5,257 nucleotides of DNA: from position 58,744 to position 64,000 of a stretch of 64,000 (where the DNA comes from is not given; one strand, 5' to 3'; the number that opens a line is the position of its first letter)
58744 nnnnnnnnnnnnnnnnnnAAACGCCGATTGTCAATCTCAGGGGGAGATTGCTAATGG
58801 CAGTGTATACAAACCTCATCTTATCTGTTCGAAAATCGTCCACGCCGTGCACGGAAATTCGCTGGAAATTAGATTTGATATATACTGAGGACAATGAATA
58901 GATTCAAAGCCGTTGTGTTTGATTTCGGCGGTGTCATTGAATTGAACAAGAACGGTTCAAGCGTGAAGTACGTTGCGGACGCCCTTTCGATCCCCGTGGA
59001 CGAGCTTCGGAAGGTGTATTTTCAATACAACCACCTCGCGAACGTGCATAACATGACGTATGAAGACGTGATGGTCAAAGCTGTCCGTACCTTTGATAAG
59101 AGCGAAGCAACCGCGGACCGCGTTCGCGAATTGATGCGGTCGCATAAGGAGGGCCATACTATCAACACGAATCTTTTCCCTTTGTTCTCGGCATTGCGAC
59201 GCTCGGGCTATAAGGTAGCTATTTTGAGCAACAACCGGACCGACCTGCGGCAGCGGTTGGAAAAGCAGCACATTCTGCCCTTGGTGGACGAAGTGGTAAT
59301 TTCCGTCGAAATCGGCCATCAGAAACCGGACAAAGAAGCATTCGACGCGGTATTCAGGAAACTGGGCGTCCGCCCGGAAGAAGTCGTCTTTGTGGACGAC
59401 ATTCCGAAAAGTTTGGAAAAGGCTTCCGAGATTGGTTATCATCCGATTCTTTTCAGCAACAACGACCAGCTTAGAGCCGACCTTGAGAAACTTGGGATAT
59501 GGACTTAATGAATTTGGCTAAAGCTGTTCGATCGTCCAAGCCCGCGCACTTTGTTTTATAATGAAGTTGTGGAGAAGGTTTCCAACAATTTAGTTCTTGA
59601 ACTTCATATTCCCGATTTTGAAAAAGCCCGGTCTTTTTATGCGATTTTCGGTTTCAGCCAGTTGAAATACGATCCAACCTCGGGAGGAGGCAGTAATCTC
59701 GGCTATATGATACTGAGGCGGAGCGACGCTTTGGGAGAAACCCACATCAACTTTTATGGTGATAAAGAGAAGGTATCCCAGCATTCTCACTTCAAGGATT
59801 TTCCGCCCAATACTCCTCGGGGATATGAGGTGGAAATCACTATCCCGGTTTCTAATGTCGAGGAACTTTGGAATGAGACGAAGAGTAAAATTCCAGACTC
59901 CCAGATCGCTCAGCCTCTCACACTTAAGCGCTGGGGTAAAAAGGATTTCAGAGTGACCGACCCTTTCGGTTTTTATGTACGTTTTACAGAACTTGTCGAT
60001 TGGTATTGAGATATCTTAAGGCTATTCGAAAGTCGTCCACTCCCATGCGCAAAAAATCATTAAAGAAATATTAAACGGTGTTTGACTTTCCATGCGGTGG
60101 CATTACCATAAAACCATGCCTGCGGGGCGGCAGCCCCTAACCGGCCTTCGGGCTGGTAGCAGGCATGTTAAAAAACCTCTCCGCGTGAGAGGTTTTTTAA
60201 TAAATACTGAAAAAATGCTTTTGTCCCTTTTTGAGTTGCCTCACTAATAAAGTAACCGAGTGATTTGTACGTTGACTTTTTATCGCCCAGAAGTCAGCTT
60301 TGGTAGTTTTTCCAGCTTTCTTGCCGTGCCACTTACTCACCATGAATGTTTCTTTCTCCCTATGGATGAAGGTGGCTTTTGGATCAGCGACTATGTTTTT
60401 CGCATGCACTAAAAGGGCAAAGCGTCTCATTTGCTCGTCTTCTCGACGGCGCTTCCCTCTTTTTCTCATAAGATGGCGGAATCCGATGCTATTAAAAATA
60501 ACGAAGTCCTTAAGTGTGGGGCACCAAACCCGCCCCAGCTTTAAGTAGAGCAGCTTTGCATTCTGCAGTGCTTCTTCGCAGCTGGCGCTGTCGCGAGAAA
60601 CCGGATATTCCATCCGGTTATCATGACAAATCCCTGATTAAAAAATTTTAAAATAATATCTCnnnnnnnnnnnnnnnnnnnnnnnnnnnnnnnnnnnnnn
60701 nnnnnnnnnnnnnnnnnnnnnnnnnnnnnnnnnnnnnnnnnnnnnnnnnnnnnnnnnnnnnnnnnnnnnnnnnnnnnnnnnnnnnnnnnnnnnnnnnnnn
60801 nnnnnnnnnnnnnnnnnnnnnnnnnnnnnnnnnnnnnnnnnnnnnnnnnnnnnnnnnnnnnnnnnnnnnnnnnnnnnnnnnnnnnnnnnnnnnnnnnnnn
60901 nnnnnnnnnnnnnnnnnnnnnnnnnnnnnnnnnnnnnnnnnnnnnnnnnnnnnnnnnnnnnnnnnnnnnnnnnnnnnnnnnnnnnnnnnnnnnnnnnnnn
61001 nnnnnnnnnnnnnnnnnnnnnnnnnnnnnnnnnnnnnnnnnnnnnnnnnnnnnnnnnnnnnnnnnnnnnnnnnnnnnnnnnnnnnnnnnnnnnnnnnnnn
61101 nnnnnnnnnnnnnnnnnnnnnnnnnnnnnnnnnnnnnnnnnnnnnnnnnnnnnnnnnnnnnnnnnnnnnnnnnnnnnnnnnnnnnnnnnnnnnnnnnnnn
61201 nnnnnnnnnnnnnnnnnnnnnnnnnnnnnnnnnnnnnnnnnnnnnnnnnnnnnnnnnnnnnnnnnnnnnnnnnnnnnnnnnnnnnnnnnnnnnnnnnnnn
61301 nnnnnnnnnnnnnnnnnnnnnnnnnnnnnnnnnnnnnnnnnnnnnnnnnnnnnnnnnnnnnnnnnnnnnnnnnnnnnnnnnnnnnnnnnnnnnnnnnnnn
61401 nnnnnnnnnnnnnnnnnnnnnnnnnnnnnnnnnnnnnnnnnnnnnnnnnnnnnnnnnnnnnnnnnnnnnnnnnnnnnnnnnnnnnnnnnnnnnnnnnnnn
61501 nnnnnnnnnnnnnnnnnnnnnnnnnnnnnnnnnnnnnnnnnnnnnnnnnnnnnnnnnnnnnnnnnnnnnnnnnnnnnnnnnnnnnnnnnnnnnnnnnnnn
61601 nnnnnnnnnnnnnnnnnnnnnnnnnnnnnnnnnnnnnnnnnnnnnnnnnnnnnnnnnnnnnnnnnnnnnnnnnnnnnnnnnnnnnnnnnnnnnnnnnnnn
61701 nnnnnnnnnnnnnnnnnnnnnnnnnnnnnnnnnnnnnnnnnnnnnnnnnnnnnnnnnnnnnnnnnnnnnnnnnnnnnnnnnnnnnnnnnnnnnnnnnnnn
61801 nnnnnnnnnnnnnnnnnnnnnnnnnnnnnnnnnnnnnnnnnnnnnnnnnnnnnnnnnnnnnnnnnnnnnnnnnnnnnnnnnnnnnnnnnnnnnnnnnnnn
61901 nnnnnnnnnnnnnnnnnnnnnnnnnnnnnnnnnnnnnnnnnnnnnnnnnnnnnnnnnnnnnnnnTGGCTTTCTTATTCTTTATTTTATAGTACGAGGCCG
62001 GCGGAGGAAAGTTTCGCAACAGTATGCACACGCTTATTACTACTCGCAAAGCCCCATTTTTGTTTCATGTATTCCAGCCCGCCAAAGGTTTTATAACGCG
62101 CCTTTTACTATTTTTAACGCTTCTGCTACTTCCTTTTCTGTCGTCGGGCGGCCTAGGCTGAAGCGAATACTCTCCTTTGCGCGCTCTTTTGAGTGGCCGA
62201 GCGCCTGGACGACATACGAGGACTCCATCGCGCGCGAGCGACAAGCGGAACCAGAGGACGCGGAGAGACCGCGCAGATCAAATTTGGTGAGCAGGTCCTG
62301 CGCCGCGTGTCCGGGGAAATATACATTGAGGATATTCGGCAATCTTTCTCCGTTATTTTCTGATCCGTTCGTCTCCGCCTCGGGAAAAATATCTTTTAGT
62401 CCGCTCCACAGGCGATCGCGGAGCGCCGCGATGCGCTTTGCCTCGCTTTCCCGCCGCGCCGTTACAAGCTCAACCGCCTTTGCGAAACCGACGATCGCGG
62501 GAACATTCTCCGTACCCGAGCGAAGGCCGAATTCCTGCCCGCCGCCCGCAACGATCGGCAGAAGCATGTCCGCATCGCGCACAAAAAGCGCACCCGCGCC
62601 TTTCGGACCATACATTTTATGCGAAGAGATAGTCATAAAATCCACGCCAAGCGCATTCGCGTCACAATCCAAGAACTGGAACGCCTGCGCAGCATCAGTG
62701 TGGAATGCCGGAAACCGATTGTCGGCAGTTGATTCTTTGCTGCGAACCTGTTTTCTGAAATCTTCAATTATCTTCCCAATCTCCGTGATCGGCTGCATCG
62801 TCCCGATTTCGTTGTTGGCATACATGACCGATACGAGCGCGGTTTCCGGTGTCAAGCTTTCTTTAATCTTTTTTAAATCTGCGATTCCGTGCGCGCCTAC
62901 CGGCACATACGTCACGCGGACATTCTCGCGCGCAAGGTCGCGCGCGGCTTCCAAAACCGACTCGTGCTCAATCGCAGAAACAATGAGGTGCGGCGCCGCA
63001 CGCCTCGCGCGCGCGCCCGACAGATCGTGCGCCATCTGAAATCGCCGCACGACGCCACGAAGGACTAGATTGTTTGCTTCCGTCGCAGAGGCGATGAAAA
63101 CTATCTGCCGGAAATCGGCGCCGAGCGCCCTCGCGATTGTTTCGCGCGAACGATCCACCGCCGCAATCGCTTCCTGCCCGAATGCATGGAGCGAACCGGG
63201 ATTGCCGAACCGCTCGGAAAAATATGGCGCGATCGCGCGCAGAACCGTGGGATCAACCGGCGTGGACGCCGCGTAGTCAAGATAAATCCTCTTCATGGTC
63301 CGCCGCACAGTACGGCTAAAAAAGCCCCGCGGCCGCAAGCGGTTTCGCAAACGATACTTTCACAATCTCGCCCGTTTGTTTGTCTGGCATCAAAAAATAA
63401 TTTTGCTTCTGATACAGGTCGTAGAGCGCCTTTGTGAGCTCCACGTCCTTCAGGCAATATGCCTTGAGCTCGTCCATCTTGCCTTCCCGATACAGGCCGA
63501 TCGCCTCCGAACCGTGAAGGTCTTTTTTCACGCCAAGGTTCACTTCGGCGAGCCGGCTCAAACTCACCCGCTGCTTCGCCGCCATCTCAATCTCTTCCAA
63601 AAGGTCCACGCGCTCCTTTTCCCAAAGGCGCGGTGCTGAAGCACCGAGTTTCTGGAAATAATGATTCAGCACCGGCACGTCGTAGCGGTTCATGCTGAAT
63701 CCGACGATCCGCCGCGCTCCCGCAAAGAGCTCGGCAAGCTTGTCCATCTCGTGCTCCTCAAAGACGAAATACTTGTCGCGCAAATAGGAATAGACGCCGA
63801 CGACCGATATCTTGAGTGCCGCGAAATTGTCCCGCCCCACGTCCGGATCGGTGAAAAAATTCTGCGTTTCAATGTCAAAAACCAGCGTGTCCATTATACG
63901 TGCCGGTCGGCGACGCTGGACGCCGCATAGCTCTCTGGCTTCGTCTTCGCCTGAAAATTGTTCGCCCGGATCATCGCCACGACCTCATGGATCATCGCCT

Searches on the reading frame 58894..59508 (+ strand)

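Call 94: search_protein_families(library=pfam, proteins=[window:58894-59508:+], max_evalue=0.0001)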
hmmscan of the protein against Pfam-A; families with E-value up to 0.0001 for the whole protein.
window:58894-59508:+ (204 aa): 2 families
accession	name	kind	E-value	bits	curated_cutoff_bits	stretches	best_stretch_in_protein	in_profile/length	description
PF00702.32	Hydrolase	-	1.1e-15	59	26.4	1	4-171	1-181/191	haloacid dehalogenase-like hydrolase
PF13419.12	HAD_2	-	2.5e-15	57.5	23.8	1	7-183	1-174/178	Haloacid dehalogenase-like hydrolase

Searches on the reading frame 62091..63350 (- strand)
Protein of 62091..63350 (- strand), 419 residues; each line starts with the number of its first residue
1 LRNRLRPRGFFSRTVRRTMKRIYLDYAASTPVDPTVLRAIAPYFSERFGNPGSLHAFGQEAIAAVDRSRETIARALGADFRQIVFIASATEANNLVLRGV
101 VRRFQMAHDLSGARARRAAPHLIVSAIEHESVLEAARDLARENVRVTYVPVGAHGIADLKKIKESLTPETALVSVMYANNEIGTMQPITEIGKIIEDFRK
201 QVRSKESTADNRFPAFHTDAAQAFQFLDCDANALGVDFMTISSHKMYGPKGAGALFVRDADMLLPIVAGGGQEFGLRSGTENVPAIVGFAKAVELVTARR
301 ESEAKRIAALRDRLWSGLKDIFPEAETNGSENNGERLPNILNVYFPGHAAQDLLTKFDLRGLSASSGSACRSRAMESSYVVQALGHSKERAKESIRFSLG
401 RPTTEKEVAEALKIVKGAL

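Call 94: search_protein_families(library=pfam, proteins=[window:62091-63350:-], max_evalue=0.0001)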
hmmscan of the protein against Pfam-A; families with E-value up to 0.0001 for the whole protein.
window:62091-63350:- (419 aa): 1 family
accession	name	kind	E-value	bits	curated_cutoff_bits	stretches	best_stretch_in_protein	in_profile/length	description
PF00266.25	Aminotran_5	-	2e-65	221.6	21.5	1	22-409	1-369/371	Aminotransferase class-V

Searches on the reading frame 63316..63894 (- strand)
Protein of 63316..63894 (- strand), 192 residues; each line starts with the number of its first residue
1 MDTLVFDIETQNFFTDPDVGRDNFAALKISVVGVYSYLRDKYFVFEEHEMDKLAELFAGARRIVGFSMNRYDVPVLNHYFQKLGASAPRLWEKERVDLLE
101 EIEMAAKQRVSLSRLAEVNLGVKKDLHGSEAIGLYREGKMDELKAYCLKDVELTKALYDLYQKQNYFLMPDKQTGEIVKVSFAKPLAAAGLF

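Call 94: search_protein_families(library=pfam, proteins=[window:63316-63894:-], max_evalue=0.0001)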
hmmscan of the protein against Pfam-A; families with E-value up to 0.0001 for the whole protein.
window:63316-63894:- (192 aa): 2 families
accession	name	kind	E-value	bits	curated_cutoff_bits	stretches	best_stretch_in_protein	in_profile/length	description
PF13482.12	RNase_H_2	-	4e-11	43.6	22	1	5-160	2-163/165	RNase_H superfamily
PF10108.15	DNA_pol_B_exo2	-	2.5e-08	34.3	24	1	62-163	54-175/213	Predicted 3'-5' exonuclease related to the exonuclease domain of PolB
